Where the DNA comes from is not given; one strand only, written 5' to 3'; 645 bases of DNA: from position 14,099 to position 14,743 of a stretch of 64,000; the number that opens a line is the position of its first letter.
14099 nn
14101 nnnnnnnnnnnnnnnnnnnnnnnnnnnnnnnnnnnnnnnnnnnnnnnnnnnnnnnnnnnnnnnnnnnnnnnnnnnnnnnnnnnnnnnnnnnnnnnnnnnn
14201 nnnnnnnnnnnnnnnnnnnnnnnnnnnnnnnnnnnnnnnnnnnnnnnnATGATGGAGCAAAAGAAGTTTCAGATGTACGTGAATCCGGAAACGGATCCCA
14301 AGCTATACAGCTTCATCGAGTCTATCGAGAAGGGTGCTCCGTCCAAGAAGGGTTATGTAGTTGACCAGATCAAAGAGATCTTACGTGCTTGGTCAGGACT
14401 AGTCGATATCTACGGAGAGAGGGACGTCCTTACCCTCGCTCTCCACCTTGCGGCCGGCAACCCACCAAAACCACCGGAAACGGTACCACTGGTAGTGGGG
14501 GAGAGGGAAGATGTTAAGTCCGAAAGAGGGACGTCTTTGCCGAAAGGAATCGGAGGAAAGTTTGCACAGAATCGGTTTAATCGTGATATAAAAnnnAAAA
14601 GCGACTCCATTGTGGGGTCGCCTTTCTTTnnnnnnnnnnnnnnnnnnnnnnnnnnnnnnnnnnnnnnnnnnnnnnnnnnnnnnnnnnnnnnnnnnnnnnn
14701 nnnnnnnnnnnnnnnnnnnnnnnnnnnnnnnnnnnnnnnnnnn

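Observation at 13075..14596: Actin-like ParM/Alp segregation cassette in a phage genome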

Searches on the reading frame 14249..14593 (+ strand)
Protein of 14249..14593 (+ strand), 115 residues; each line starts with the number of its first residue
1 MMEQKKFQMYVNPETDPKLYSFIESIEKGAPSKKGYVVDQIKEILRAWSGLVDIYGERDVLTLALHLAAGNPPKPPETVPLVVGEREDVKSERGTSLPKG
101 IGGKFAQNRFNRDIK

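Call 3: search_protein_families(library=pfam, proteins=[window:14249-14593:+], max_evalue=1)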
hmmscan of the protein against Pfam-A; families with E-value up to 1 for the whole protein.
window:14249-14593:+ (115 aa): 0 families

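Call 4: search_protein_families(library=phrogs, proteins=[window:14249-14593:+], max_evalue=0.1)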
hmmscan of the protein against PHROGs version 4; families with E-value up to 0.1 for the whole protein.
window:14249-14593:+ (115 aa): 1 family
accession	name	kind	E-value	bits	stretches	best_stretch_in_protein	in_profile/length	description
phrog_5401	-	unknown function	7.3e-12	46.7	1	3-67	5-69/108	-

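Call 23: find_homologous_proteins(query=window:14249-14593:+, max_evalue=0.01)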
Query window:14249-14593:+ (115 aa): 11 proteins with E <= 0.01 among 34 candidates.
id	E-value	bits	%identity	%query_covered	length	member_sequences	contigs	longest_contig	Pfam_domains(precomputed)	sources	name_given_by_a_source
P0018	4.8e-70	251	100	100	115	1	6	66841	-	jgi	jgi:hypothetical protein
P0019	7.0e-49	183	81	94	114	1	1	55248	-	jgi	jgi:hypothetical protein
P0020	7.7e-49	183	76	97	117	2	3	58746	-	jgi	jgi:hypothetical protein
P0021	4.5e-43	164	71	97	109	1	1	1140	-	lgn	-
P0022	3.0e-42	161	71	97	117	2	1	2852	-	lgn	-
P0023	2.0e-33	133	64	89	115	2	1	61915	-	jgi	jgi:hypothetical protein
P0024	6.6e-33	131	63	90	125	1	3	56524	-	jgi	jgi:hypothetical protein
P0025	1.1e-31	127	59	97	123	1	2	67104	-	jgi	jgi:hypothetical protein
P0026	1.4e-30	124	59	97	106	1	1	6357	-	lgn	-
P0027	4.6e-28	116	57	97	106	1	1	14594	-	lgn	-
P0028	2.4e-25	107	52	97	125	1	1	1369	-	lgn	-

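Call 24: find_encoding_contigs(protein=P0018, flank=10000, max_places=6)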
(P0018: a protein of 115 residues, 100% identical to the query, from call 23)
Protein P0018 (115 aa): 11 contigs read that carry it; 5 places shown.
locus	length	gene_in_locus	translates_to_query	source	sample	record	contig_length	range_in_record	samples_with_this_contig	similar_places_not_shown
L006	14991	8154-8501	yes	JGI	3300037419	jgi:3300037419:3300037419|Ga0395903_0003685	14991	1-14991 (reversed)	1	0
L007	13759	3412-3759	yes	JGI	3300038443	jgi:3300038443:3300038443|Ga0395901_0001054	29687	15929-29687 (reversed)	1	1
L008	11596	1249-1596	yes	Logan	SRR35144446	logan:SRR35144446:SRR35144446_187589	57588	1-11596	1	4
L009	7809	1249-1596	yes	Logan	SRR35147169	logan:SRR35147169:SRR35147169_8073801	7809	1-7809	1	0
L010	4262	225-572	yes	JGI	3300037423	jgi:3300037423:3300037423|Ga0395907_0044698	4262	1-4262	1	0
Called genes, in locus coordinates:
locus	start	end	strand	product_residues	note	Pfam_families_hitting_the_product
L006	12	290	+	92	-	-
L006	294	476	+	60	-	-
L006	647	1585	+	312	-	-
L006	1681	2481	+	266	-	PF00239:Resolvase, PF07508:Recombinase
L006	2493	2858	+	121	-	-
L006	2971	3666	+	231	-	-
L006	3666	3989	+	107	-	-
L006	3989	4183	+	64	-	-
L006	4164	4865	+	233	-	PF01695:IstB_IS21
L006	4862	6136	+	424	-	PF03796:DnaB_C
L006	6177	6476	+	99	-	-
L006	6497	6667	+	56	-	-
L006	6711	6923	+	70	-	-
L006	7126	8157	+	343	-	PF17989:ALP_N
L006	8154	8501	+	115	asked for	-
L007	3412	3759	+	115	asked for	-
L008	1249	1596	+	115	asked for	-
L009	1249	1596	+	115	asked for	-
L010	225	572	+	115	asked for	-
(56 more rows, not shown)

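Call 27: find_encoding_contigs(protein=P0023, flank=3000, max_places=1)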
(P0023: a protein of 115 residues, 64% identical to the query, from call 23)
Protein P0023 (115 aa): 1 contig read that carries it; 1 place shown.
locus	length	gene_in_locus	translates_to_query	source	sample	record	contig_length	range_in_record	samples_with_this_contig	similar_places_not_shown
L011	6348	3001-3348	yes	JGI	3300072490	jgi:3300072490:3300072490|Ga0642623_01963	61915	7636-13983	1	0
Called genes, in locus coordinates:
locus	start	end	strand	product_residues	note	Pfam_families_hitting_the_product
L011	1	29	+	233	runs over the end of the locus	PF01695:IstB_IS21 (weak)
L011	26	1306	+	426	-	PF03796:DnaB_C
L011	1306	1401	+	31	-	-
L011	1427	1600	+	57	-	-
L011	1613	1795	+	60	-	-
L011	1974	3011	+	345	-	PF17989:ALP_N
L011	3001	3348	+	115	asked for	-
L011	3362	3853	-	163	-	-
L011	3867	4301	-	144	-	PF13560:HTH_31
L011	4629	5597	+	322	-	PF01807:Zn_ribbon_DnaG, PF13155:Toprim_2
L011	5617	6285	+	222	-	-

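Call 28: find_encoding_contigs(protein=P0027, flank=3000, max_places=1)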
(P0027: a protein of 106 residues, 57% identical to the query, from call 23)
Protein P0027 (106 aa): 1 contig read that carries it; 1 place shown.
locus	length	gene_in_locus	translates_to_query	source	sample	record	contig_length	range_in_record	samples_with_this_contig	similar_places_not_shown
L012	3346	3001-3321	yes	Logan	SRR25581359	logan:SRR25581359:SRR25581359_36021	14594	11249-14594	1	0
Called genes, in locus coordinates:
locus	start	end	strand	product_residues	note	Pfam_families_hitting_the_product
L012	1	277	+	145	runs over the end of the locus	-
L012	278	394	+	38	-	-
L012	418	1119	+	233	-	-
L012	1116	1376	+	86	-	-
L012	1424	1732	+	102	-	-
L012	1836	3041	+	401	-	PF17989:ALP_N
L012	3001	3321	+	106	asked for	-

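Call 29: find_encoding_contigs(protein=P0026, flank=3000, max_places=1)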
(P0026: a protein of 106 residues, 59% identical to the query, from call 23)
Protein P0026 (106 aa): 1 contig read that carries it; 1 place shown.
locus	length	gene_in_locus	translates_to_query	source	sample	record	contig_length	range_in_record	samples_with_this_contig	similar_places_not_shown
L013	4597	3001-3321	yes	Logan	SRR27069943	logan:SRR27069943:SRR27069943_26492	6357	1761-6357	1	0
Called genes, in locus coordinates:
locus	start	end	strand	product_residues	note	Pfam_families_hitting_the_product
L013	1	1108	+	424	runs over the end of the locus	PF03796:DnaB_C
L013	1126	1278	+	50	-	-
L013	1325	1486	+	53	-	-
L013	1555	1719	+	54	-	-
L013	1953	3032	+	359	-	PF17989:ALP_N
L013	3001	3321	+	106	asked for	-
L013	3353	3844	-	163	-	-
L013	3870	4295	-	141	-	PF13560:HTH_31, PF01381:HTH_3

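Call 33: search_solved_structures(query=A2, max_evalue=10, show_alignments=3)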
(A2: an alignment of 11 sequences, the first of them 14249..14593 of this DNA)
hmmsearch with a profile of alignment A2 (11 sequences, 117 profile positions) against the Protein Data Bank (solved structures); distinct sequences matched with E-value up to 10: 0.

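Call 41: predict_structure(alignment_id=A2)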
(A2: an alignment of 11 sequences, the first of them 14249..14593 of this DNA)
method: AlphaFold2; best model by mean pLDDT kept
length: 115 residues; sequences in the alignment: 11
mean_pLDDT: 63.6   pTM: 0.40
mean pLDDT of the five models: 63.6, 62.9, 60.9, 60.8, 57.1
residues with pLDDT >= 90: 0; 70-90: 60; 50-70: 11; < 50: 44
segments of 3 or more residues with pLDDT < 50: 1-7, 79-115
pLDDT, mean of each block of 10 residues (from residue 1): 47 77 82 78 84 87 85 58 37 36 40 38
secondary structure, 60 per line:
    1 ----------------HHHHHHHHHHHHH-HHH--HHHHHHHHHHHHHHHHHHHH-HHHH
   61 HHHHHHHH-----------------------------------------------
elements in order: H17-29 H36-55 H57-68

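Call 61: search_protein_representatives(alignment_id=A2)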
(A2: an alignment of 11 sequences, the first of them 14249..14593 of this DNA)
Query: 11 sequences, 117 profile positions. Proteins with E-value up to 0.001 (for the whole library): 24; up to 1e-10: 8; up to 1e-30: 4. The best 24 are listed.
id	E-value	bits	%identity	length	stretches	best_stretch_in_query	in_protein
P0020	2.1e-58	211.6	-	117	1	1-116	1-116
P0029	2.6e-32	127.4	-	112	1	2-106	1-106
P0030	4.3e-32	126.7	-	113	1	2-115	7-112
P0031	8.7e-32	125.8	-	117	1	9-91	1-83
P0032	4.6e-17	78.3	-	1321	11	46-73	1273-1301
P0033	3.1e-14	69.2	-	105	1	5-94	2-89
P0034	8.7e-14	67.7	-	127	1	2-97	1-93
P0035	2.8e-11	59.6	-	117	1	3-98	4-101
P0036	5.5e-10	55.5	-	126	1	2-102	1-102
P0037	1.3e-09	54.3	-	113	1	2-109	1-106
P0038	2.7e-09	53.2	-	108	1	3-85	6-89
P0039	1.2e-08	51.1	-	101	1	8-91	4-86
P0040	6.5e-07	45.6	-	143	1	4-94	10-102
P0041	1.6e-06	44.3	-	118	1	6-107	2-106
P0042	2.6e-06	43.6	-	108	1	5-72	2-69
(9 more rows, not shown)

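Call 63: search_solved_structures(query=A5, max_evalue=10, show_alignments=3)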
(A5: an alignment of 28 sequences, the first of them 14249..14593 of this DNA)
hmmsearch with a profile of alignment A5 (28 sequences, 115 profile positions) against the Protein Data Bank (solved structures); distinct sequences matched with E-value up to 10: 3.
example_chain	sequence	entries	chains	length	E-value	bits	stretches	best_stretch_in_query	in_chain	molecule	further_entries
5cwl_A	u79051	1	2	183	0.17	15.4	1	37-93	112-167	Designed helical repeat protein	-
9k8i_A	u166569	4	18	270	0.3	14.6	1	40-94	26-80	Cage-t32-Zn1-HEHE-36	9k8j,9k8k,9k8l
8fin_A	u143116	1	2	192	3.9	11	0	38-91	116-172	cs207A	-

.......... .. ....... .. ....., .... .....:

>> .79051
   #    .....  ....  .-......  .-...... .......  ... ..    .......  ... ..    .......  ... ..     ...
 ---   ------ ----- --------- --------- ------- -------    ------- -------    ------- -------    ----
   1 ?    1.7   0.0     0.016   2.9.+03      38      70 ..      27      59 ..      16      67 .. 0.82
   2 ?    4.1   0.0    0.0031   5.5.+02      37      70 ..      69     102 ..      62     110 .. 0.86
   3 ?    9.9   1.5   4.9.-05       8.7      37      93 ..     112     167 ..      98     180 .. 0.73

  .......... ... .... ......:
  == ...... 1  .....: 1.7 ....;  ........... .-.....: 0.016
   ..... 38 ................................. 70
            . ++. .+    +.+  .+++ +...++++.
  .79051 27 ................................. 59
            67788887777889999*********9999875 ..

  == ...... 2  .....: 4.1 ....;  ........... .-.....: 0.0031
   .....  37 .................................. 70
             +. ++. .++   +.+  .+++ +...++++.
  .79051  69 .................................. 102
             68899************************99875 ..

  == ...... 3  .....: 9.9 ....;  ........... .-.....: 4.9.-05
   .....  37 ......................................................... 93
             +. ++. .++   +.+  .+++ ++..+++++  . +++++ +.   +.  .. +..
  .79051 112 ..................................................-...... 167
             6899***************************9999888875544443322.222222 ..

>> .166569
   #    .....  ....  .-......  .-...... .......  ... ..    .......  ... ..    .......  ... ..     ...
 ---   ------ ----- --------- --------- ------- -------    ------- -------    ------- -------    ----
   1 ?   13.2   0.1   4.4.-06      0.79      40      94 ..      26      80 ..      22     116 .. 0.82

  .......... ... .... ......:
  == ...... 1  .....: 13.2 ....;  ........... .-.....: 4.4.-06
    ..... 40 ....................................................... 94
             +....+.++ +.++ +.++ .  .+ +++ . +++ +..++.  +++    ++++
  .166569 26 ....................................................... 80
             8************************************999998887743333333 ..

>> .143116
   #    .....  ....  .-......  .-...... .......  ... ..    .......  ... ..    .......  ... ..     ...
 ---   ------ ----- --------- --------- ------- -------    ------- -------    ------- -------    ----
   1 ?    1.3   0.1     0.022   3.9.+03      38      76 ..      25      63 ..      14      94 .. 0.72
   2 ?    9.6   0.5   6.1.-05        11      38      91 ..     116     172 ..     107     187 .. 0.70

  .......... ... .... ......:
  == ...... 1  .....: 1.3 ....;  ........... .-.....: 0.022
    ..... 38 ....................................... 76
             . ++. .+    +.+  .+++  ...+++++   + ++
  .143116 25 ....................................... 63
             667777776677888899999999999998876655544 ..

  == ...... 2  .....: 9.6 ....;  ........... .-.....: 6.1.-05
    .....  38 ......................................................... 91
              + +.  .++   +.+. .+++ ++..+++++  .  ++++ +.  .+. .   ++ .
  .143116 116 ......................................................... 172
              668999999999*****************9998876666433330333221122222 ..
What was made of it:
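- On Solved ParR adaptors in the PDB and any Pfam-A family: The PDB profile search returns only designed helical proteins at E >= 0.17 (calls 33, 63).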

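Call 64: search_protein_families(library=pfam, alignment_id=A5, max_evalue=1)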
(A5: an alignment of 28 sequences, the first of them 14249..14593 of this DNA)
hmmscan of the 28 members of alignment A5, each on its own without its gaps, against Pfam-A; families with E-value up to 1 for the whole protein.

A. member 1, window:14249-14593:+ (115 aa): 0 families

B. families by the number of members that match (of 28 scanned): 22 families
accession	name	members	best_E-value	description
PF25795.1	TPR_XPO7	3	0.0084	Exportin-7-like, TPR repeats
PF23234.1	WH4_Lhr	2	0.076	Large helicase-related protein, winged-helix domain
PF22932.2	Ubiq_DUF_assoc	1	0.0022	DUF569 associated ubiquitin-like domain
PF17261.7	DUF5327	1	0.0036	Family of unknown function (DUF5327)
PF01937.24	ARMT1-like_dom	1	0.0092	Damage-control phosphatase ARMT1-like domain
PF06786.17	UPF0253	1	0.027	Uncharacterised protein family (UPF0253)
PF07899.16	Frigida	1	0.043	Frigida-like protein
PF22035.1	Lpg0393_VPS9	1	0.048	Lpg0393 VPS9-like domain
PF11976.14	Rad60-SLD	1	0.055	Ubiquitin-2 like Rad60 SUMO-like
PF11436.14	DUF3199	1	0.06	Protein of unknown function (DUF3199)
PF21042.2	Stu2_CTS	1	0.072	Stu2, C-terminal segment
PF00428.24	Ribosomal_60s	1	0.084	60s Acidic ribosomal protein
PF04502.18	Saf4_Yju2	1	0.096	Saf4/Yju2 protein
PF24323.1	DUF7494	1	0.1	Domain of unknown function (DUF7494)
PF10437.14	Lip_prot_lig_C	1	0.1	Bacterial lipoate protein ligase C-terminus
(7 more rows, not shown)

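Call 76: search_protein_families(library=ncbifam, proteins=[window:14249-14593:+], max_evalue=0.01)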
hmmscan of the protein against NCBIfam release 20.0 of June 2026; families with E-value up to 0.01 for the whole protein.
window:14249-14593:+ (115 aa): 0 families

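Call 77: search_protein_families(library=padloc, proteins=[window:14249-14593:+], max_evalue=0.01)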
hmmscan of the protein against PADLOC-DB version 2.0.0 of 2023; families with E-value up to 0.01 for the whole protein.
window:14249-14593:+ (115 aa): 0 families

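Call 84: fold_search(model_id=the predicted structure, library=pdb)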
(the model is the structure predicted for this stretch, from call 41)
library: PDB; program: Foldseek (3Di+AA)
matches with E <= 10: 8; with E <= 0.001: 0
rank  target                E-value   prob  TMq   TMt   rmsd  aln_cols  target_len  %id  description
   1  6hqf_B                5.7e+00  0.05  0.22  0.06   9.1        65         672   15  Structure of Phenylalanine ammonia-lyase from Petroselinum crispum in complex with (R)-APEP (released 2019-10-09)
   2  9sng_B                6.1e+00  0.07  0.23  0.21  11.5        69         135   20  CTLH-CRA domain of murine RanBP10 mutant Q519G, F543L, Y548F and V556F (released 2026-02-18)
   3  2w5j_A                6.5e+00  0.07  0.24  0.32  11.0        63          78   22  Structure of the c14-rotor ring of the proton translocating chloroplast ATP synthase (released 2009-05-19)
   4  6h2o_A                8.0e+00  0.04  0.21  0.06   8.5        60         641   18  APO structure of Phenylalanine ammonia-lyase from Petroselinum crispum (released 2019-07-31)
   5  9s70_A                8.6e+00  0.03  0.23  0.14  10.3        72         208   18  Crystal structure of RXR alpha LBD bound to a partial agonist 21 and a coactivator fragment SRC1 (released 2025-10-29)
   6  6f6t_A                9.2e+00  0.04  0.22  0.06   9.3        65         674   15  Phenylalanine ammonia-lyase (PAL) from Petroselinum crispum complexed with S-APPA (released 2019-06-26)
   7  2rn7_MODEL_1_A        9.2e+00  0.01  0.15  0.16  18.4       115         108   15  NMR solution structure of TnpE protein from Shigella flexneri. Northeast Structural Genomics Target SfR125 (released 2008-01-15)
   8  8qz9_H                9.8e+00  0.03  0.19  0.20  17.3        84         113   19  Human 20S proteasome assembly intermediate structure 4 (released 2024-02-21)
